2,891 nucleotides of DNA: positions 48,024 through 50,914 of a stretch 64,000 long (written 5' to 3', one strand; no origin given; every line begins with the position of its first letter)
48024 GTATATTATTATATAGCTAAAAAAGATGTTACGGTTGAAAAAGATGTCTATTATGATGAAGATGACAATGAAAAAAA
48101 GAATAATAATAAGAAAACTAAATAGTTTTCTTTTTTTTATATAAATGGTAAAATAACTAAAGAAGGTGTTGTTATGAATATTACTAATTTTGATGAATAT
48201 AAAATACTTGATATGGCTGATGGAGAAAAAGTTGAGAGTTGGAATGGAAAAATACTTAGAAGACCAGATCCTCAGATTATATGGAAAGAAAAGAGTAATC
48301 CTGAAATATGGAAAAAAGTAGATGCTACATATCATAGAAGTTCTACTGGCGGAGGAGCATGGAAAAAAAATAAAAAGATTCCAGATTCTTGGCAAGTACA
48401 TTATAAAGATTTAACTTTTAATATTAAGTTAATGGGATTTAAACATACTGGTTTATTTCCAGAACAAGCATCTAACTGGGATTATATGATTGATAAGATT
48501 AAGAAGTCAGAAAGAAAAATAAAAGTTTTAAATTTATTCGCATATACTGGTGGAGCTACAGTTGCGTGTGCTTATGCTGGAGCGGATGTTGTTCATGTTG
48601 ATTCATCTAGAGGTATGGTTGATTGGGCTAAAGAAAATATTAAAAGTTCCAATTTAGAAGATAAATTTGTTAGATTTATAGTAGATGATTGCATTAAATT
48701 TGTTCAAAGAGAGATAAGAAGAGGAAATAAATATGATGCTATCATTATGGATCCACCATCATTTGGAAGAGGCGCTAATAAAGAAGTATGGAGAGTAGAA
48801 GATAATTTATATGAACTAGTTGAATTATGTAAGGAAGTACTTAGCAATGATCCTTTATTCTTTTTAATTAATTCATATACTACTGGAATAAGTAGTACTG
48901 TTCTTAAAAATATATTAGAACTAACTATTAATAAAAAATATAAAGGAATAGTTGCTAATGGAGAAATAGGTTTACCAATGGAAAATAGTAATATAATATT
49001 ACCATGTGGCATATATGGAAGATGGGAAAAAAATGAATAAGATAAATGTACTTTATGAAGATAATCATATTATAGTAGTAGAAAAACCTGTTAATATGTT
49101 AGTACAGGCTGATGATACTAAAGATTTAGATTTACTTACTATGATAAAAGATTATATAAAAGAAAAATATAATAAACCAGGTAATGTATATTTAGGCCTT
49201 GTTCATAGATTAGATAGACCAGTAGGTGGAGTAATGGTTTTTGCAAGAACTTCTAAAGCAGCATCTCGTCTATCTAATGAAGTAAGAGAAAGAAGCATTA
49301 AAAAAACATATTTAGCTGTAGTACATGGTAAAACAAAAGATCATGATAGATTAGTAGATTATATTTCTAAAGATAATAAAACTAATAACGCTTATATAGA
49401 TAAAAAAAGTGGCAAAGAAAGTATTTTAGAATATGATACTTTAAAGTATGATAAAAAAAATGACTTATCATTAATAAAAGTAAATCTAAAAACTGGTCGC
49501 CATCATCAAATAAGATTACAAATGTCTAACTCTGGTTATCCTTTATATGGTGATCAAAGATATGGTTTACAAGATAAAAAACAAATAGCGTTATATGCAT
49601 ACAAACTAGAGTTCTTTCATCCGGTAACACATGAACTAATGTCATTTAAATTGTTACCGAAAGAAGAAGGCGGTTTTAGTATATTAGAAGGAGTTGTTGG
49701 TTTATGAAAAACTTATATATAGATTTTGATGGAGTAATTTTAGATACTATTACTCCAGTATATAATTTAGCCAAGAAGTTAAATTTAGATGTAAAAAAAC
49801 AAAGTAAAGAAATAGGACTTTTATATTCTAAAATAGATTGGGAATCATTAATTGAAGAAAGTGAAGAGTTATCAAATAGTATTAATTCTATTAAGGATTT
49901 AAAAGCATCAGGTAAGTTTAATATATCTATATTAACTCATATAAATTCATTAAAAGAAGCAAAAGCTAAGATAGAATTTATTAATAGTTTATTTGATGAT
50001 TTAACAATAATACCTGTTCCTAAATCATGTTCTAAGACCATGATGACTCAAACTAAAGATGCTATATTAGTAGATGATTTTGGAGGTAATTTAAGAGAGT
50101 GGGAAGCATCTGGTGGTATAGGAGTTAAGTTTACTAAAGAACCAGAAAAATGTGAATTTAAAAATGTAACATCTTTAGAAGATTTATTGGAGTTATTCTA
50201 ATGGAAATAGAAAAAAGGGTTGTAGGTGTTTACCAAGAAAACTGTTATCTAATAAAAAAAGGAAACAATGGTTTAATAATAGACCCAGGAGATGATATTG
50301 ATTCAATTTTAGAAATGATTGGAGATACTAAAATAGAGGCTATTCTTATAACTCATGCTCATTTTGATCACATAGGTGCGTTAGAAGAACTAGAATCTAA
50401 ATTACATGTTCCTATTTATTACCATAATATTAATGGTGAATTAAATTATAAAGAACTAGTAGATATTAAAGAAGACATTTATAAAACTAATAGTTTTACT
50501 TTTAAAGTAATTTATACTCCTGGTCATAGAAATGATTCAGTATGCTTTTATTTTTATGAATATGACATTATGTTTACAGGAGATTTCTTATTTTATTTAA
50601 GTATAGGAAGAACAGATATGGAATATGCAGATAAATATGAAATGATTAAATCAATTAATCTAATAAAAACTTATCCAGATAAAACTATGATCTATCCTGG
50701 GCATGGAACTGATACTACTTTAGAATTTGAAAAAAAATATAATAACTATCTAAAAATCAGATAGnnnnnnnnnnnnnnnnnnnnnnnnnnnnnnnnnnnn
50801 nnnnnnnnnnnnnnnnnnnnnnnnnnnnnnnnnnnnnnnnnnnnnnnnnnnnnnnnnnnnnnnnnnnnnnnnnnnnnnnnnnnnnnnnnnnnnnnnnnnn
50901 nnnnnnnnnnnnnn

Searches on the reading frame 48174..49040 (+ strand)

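Call 6: search_protein_families(library=ncbifam, proteins=[window:48174-49040:+], max_evalue=0.01)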
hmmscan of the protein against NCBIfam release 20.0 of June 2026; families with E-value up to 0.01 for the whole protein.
window:48174-49040:+ (288 aa): 21 families
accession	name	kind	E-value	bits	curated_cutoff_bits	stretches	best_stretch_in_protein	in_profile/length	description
NF008748.0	PRK11783.1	equivalog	1.5e-27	96.2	466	1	58-235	489-661/704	bifunctional 23S rRNA (guanine(2069)-N(7))-methyltransferase RlmK/23S rRNA (guanine(2445)-N(2))-methyltransferase RlmL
NF053718.1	23SC1962Mtase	equivalog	2e-15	56.4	575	1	68-200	169-294/383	23S rRNA (cytosine(1962)-C(5))-methyltransferase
NF011707.0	PRK15128.1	equivalog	2.7e-15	56.1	712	1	112-199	218-306/396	23S rRNA (cytosine(1962)-C(5))-methyltransferase RlmI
NF046099.1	RSP_2647_MTase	equivalog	3.2e-12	46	600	1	74-198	181-301/391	RSP_2647 family RNA methyltransferase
NF033380.1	Rlm_2499C5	equivalog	5.2e-09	35.3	650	1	77-200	187-304/391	23S rRNA (cytosine(2499)-C(5))-methyltransferase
NF009639.0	PRK13168.1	equivalog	4e-08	32.6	458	1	114-198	300-382/446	23S rRNA (uracil(1939)-C(5))-methyltransferase RlmD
NF043040.1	corrin_prot_MT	hypoth_equivalog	2.5e-06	27.1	180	1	108-191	37-115/216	corrinoid protein-associated methyltransferase CpaM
TIGR03534.1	RF_mod_PrmC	equivalog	3e-06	26.9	199.1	1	107-195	82-165/253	peptide chain release factor N(5)-glutamine methyltransferase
NF051855.1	GlySarMtaseBact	equivalog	6.7e-06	25.9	350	1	100-199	40-132/259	glycine/sarcosine N-methyltransferase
TIGR01177.1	TIGR01177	hypoth_equivalog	1.3e-05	24.7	316.55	1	117-229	185-290/330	TIGR01177 family methyltransferase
TIGR00536.1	hemK_fam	subfamily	1.3e-05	24.4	115.5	1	108-195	108-191/286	HemK family protein methyltransferase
NF002910.0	PRK03522.2-3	equivalog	1.5e-05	24.2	558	1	112-202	233-324/383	23S rRNA (uracil(747)-C(5))-methyltransferase RlmC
TIGR03533.1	L3_gln_methyl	equivalog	1.8e-05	24.2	229.7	1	112-196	119-199/284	50S ribosomal protein L3 N(5)-glutamine methyltransferase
TIGR00479.1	rumA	equivalog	2e-05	23.6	183.55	1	106-198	285-375/432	23S rRNA (uracil(1939)-C(5))-methyltransferase RlmD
NF011529.0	PRK14968.1-3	equivalog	0.00025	20.5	162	1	105-198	26-110/198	putative methyltransferase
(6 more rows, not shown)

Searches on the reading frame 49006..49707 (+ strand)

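Call 6: search_protein_families(library=ncbifam, proteins=[window:49006-49707:+], max_evalue=0.01)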
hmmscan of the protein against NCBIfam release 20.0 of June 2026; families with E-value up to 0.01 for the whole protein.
window:49006-49707:+ (233 aa): 8 families
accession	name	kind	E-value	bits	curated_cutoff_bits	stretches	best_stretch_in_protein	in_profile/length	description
TIGR00005.1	rluA_subfam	subfamily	5.4e-48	163.8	192.7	1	11-215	71-283/298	RluA family pseudouridine synthase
NF008385.0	PRK11180.1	equivalog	4.9e-28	98.4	351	1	12-191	83-258/325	23S rRNA pseudouridine(1911/1915/1917) synthase RluD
NF008321.0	PRK11112.1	equivalog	3.6e-25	88.7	328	1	13-213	2-218/257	tRNA pseudouridine(65) synthase TruC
NF007543.0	PRK10158.1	equivalog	9.7e-25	87.5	286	1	13-215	14-214/219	bifunctional tRNA pseudouridine(32) synthase/23S rRNA pseudouridine(746) synthase RluA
TIGR01621.1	RluA-like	hypoth_equivalog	3e-24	85.5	222.3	1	13-204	2-184/217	TIGR01621 family pseudouridine synthase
NF008249.0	PRK11025.1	equivalog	2.3e-23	82.6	378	1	14-214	94-298/317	23S rRNA pseudouridine(955/2504/2580) synthase RluC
TIGR00093.1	TIGR00093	subfamily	4.6e-07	29.7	109.3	1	27-189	2-144/161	pseudouridine synthase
NF008487.1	PRK11394.1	equivalog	0.0039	16.7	284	1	21-190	29-190/206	23S rRNA pseudouridine(2457) synthase RluE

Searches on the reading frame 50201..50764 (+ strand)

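Call 6: search_protein_families(library=ncbifam, proteins=[window:50201-50764:+], max_evalue=0.01)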
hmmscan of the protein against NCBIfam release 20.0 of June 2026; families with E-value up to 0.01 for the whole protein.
window:50201-50764:+ (187 aa): 46 families (the best 25 are shown)
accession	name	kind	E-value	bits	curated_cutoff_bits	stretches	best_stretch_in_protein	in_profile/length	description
TIGR03413.1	GSH_gloB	equivalog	8.5e-26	90.8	200.8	1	12-176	8-173/248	hydroxyacylglutathione hydrolase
NF041804.1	MBL_fold_SolJ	exception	5e-20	71.7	350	1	9-185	14-199/224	solanimycin biosynthesis MBL-fold hydrolase SolJ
NF007597.0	PRK10241.1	equivalog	8e-18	64.6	421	1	19-169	19-166/251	hydroxyacylglutathione hydrolase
NF033088.2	bla_subclass_B1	equivalog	3.1e-11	43.3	200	1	9-170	27-202/217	subclass B1 metallo-beta-lactamase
NF041441.1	blaCIM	exception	8e-10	38.6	490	1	13-173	63-236/250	CIM family subclass B1 metallo-beta-lactamase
NF012229.1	bla_class_B_core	domain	2.4e-09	37.5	100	1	12-118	14-138/139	metallo-beta-lactamase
NF041758.1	B1_blaCHM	exception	9.8e-09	34.9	475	1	37-170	87-230/246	CHM family subclass B1 metallo-beta-lactamase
NF040641.1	bifunc_ST_SDO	equivalog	8.5e-08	31.5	625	1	90-169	264-343/423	bifunctional sulfur transferase/dioxygenase Blh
NF012145.1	blaDIM_SIM_IMP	exception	6.5e-07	29.3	288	1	9-170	23-193/209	DIM/SIM/IMP family subclass B1 metallo-beta-lactamase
NF002553.0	PRK02113.1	equivalog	2.5e-06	27.1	386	1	16-66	38-88/252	MBL fold metallo-hydrolase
TIGR00649.1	MG423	subfamily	3e-06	25.9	400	1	42-87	56-102/546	RNase J family beta-CASP ribonuclease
NF045721.1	blaBMHC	exception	3.2e-06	26.7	550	1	42-170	101-236/253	BMHC family subclass B1 metallo-beta-lactamase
NF045731.1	blaDYB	exception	4.3e-06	26.2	550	1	14-170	59-229/250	DYB family subclass B1 metallo-beta-lactamase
NF041161.1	blaHMB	exception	7.6e-06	25.5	500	1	19-172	56-218/238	HMB family subclass B1 metallo-beta-lactamase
NF012148.0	blaKHM-HMB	exception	8.4e-06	25.4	450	1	31-171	71-217/238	KHM/HMB family subclass B1 metallo-beta-lactamase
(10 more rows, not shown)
